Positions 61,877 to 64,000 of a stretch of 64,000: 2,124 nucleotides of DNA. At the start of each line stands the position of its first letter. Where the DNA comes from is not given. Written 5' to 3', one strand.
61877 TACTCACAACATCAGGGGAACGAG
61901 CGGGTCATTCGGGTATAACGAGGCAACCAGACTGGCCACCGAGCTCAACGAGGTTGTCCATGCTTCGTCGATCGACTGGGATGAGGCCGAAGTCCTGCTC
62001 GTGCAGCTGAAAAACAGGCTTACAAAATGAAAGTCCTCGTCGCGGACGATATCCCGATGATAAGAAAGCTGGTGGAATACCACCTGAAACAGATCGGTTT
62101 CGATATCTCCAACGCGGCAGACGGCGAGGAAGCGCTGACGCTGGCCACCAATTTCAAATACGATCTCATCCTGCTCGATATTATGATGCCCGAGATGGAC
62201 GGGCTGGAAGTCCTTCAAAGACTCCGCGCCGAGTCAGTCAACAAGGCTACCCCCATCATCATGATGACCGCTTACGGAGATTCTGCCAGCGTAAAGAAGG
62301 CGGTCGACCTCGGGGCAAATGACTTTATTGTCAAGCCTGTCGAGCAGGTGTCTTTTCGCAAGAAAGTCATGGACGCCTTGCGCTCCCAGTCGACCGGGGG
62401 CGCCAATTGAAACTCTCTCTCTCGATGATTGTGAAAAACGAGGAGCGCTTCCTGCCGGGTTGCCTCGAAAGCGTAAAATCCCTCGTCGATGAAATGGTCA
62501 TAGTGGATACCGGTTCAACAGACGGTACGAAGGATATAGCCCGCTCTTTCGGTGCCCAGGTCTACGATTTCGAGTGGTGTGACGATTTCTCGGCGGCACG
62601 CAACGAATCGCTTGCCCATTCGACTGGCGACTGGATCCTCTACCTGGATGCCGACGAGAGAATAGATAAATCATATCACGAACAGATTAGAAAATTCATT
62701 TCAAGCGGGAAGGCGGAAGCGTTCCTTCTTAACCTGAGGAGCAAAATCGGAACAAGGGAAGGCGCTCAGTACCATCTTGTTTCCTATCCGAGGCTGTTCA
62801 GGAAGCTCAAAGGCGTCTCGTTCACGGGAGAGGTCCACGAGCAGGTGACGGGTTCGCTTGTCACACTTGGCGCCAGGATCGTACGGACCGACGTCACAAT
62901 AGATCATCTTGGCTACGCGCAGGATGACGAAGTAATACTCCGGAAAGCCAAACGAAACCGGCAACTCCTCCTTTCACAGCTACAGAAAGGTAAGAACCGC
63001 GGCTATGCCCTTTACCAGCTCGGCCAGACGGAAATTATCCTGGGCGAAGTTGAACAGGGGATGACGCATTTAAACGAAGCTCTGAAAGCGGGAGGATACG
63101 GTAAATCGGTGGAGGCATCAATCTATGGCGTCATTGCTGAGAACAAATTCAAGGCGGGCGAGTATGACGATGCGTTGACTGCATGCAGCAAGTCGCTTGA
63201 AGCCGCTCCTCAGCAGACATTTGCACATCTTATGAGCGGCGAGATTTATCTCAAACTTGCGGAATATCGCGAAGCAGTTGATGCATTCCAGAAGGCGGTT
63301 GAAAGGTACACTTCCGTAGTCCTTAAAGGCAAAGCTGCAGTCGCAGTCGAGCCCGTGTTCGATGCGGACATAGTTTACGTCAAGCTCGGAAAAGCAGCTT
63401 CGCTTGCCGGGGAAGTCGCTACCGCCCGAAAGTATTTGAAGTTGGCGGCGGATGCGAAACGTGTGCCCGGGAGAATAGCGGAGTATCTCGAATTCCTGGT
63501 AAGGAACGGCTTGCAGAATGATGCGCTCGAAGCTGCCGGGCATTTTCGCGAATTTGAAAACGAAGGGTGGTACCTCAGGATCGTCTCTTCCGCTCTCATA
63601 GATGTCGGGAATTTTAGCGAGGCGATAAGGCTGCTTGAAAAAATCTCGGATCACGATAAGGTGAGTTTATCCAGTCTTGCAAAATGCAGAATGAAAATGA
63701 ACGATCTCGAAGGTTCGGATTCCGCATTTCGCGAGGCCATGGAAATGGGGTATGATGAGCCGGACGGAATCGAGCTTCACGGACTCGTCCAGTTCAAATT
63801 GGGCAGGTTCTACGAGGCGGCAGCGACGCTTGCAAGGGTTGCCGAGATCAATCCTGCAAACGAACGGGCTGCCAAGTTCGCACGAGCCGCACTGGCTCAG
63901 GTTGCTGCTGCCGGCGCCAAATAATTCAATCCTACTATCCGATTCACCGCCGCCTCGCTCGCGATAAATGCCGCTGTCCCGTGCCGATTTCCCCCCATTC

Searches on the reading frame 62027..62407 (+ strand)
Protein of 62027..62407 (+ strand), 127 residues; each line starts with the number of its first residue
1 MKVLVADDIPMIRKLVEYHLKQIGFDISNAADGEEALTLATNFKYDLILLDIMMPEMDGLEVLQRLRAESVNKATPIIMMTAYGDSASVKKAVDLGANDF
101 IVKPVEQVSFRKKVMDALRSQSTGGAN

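Call 61: find_encoding_contigs(protein=window:62027-62407:+, flank=10000, max_places=2)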
Protein window:62027-62407:+ (127 aa): 1 contig read that carries it; 1 place shown.
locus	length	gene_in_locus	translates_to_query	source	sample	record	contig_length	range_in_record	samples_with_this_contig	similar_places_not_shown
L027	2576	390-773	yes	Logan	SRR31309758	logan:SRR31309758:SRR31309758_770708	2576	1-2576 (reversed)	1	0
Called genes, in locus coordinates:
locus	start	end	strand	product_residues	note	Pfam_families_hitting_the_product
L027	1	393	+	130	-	?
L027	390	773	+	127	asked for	PF00072:Response_reg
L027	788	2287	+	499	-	PF00535:Glycos_transf_2, PF12895:ANAPC3 (faint), PF13432:TPR_16 (faint), PF14559:TPR_19 (faint), PF00515:TPR_1 (faint), PF07719:TPR_2 (faint), PF13174:TPR_6 (faint), PF13424:TPR_12 (weak), +3 more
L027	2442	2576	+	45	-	?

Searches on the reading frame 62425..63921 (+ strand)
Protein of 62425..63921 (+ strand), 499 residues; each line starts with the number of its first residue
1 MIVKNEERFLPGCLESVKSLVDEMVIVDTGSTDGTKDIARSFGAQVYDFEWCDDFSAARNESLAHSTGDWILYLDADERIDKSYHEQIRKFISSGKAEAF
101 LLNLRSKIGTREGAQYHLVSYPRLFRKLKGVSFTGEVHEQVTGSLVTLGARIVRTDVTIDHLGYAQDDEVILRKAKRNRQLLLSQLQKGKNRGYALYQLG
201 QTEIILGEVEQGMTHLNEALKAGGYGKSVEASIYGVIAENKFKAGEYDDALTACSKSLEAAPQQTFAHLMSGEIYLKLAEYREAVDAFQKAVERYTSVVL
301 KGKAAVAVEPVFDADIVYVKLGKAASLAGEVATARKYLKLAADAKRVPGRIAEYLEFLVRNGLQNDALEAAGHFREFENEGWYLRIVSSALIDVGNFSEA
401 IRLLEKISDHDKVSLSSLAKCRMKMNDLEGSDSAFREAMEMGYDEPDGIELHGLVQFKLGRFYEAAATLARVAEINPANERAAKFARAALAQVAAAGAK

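Call 63: find_encoding_contigs(protein=window:62425-63921:+, flank=10000, max_places=3)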
Protein window:62425-63921:+ (499 aa): no gene with exactly this product is on record in the collection.

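Call 64: find_related_loci(query=window:62425-63921:+, collection=metagenome_contigs, flank=10000)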
Query window:62425-63921:+ (499 aa) in metagenome_contigs; peptide patterns used: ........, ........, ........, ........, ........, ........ (x = any residue, [..] = any of these).
131 stretches matched a pattern; 109 encode a relative of the query (tblastn E <= 1e-3); the best 80 are kept; 80 distinct loci.
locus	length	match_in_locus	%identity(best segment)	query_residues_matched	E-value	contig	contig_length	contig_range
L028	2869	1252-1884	43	1-210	7e-45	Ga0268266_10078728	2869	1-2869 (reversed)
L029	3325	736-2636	37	1-257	9e-45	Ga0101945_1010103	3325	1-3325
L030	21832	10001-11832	37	1-257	1e-44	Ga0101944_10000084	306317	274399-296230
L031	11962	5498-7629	35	1-343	2e-44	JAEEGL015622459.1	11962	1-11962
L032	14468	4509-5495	37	2-341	9e-44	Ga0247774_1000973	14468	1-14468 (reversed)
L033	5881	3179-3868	42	2-229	7e-43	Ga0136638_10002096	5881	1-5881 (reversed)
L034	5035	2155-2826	43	1-222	8e-43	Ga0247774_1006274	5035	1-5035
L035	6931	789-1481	42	1-229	2e-42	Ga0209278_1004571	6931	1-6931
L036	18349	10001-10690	42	2-229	7e-42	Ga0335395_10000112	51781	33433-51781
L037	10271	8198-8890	42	1-229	7e-42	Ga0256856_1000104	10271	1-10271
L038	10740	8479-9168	42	2-229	2e-41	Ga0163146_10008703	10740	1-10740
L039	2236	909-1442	49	1-163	5e-41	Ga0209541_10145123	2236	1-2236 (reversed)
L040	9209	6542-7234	41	1-229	1e-40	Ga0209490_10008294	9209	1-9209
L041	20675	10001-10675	42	1-223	7e-41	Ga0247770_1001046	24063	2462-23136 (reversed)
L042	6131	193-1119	32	1-317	2e-40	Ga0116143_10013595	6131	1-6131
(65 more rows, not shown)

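Call 65: find_homologous_proteins(query=window:62425-63921:+, max_evalue=1e-50)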
Query window:62425-63921:+ (499 aa): 650 proteins with E <= 1e-50 among 8000 candidates; the best 120 are listed.
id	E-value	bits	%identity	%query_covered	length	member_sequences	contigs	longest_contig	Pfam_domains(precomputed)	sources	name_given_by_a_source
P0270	0.0e+0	1089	100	100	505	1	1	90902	PF14559.13,PF00515.35,PF12895.14,PF13424.13,PF13176.13,PF13432.13,PF13428.13,PF13181.13,PF00535.33,PF07719.24,PF13174.13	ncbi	-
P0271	5.9e-239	812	72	99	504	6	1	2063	PF14559.13,PF00515.35,PF12895.14,PF13424.13,PF13176.13,PF13432.13,PF13428.13,PF13181.13,PF00535.33,PF07719.24,PF13174.13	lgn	-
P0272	2.5e-223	760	68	96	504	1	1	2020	PF14559.13,PF00515.35,PF12895.14,PF13424.13,PF13432.13,PF13428.13,PF13181.13,PF00535.33,PF07719.24,PF13174.13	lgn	-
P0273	5.0e-220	750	66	96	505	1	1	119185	PF13414.13,PF13176.13,PF13428.13,PF00535.33,PF13374.13,PF14559.13,PF13371.13,PF00515.35,PF12895.14,PF13424.13,PF13432.13,PF13181.13,PF07719.24,PF13174.13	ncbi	-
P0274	9.9e-219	745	66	99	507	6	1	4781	PF25062.2,PF13176.13,PF13428.13,PF00535.33,PF14559.13,PF13371.13,PF00515.35,PF12895.14,PF13424.13,PF13432.13,PF13181.13,PF07719.24,PF13174.13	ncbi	-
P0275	1.1e-215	735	66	99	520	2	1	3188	PF28502.1,PF13431.13,PF13176.13,PF13428.13,PF00535.33,PF14559.13,PF13371.13,PF00515.35,PF12895.14,PF13424.13,PF13432.13,PF13181.13,PF07719.24,PF13174.13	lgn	-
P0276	5.3e-215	733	66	100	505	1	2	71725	PF13431.13,PF25062.2,PF13176.13,PF13428.13,PF00535.33,PF14559.13,PF00515.35,PF12895.14,PF13424.13,PF13432.13,PF13181.13,PF07719.24,PF13174.13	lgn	-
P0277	3.0e-212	724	66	99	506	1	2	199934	PF13431.13,PF13176.13,PF13428.13,PF00535.33,PF14559.13,PF00515.35,PF12895.14,PF13424.13,PF13432.13,PF13181.13,PF07719.24,PF13174.13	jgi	jgi:glycosyltransferase involved in cell wall biosynthesis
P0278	6.8e-209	713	64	100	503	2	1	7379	PF13431.13,PF13176.13,PF13428.13,PF00535.33,PF14559.13,PF00515.35,PF12895.14,PF13424.13,PF13432.13,PF13181.13,PF07719.24,PF13174.13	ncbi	ncbi:MAG: glycosyltransferase [Candidatus Kryptoniota bacterium]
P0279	2.9e-208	711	64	99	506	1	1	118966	PF14559.13,PF25062.2,PF13371.13,PF00515.35,PF12895.14,PF13424.13,PF13432.13,PF13428.13,PF13181.13,PF00535.33,PF07719.24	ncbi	-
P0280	4.8e-208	710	63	100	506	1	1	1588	PF14559.13,PF00515.35,PF12895.14,PF13424.13,PF13432.13,PF13428.13,PF13181.13,PF00535.33,PF07719.24,PF13174.13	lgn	-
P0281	1.2e-207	709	64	99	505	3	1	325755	PF14559.13,PF00515.35,PF12895.14,PF13424.13,PF13432.13,PF13428.13,PF13181.13,PF00535.33,PF07719.24,PF13174.13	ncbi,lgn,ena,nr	ncbi:MAG TPA: glycosyltransferase [Candidatus Acidoferrales bacterium]|nr:glycosyltransferase [Candi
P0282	8.9e-207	706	64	99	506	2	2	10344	PF13431.13,PF13176.13,PF13428.13,PF00535.33,PF13374.13,PF14559.13,PF00515.35,PF12895.14,PF13424.13,PF13432.13,PF13181.13,PF07719.24,PF13174.13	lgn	-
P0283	2.3e-206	705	64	97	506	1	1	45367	PF00515.35,PF12895.14,PF13424.13,PF13176.13,PF13432.13,PF13181.13,PF00535.33,PF07719.24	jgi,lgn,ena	-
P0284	1.3e-205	702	63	100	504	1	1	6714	PF13176.13,PF13428.13,PF00535.33,PF14559.13,PF13371.13,PF00515.35,PF12895.14,PF13424.13,PF13432.13,PF13181.13,PF07719.24,PF13174.13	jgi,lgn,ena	-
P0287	2.1e-204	698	64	99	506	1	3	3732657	PF13414.13,PF13176.13,PF13428.13,PF00535.33,PF14559.13,PF00515.35,PF12895.14,PF13424.13,PF13432.13,PF13181.13,PF07719.24,PF13174.13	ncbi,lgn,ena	-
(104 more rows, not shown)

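Call 66: find_encoding_contigs(protein=P0270, flank=10000, max_places=1)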
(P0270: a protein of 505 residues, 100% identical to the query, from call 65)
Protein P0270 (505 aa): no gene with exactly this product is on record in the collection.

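Call 67: find_encoding_contigs(protein=P0287, flank=10000, max_places=1)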
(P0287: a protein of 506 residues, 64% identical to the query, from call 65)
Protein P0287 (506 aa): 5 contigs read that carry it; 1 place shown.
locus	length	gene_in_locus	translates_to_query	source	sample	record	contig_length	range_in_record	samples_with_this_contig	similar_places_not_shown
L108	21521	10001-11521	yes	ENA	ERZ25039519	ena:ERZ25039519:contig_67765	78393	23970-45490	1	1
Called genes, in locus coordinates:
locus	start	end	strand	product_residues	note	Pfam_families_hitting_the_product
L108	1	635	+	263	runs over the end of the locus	PF00460:Flg_bb_rod, PF22692:LlgE_F_G_D1, PF06429:Flg_bbr_C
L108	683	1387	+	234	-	PF13144:ChapFlgA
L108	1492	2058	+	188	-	PF02107:FlgH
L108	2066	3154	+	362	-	PF02119:FlgI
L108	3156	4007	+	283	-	PF10135:Rod-binding (weak), PF01464:SLT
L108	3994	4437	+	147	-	PF05130:FlgN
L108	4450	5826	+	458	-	PF00460:Flg_bb_rod (weak), PF22638:FlgK_D1, PF06429:Flg_bbr_C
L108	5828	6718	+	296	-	PF00669:Flagellin_N, PF00700:Flagellin_C (weak)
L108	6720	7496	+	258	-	PF20560:MotA_N, PF01618:MotA_ExbB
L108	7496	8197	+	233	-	PF13677:MotB_plug, PF00691:OmpA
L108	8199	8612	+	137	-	PF02623:FliW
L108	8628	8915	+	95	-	PF02599:CsrA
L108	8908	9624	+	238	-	PF00072:Response_reg, PF01627:Hpt (weak)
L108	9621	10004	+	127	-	PF00072:Response_reg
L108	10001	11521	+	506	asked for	PF00535:Glycos_transf_2, PF12895:ANAPC3 (faint), PF13432:TPR_16 (faint), PF14559:TPR_19 (faint), PF00515:TPR_1 (faint), PF07719:TPR_2 (faint), PF13174:TPR_6 (faint), PF13181:TPR_8 (faint), +4 more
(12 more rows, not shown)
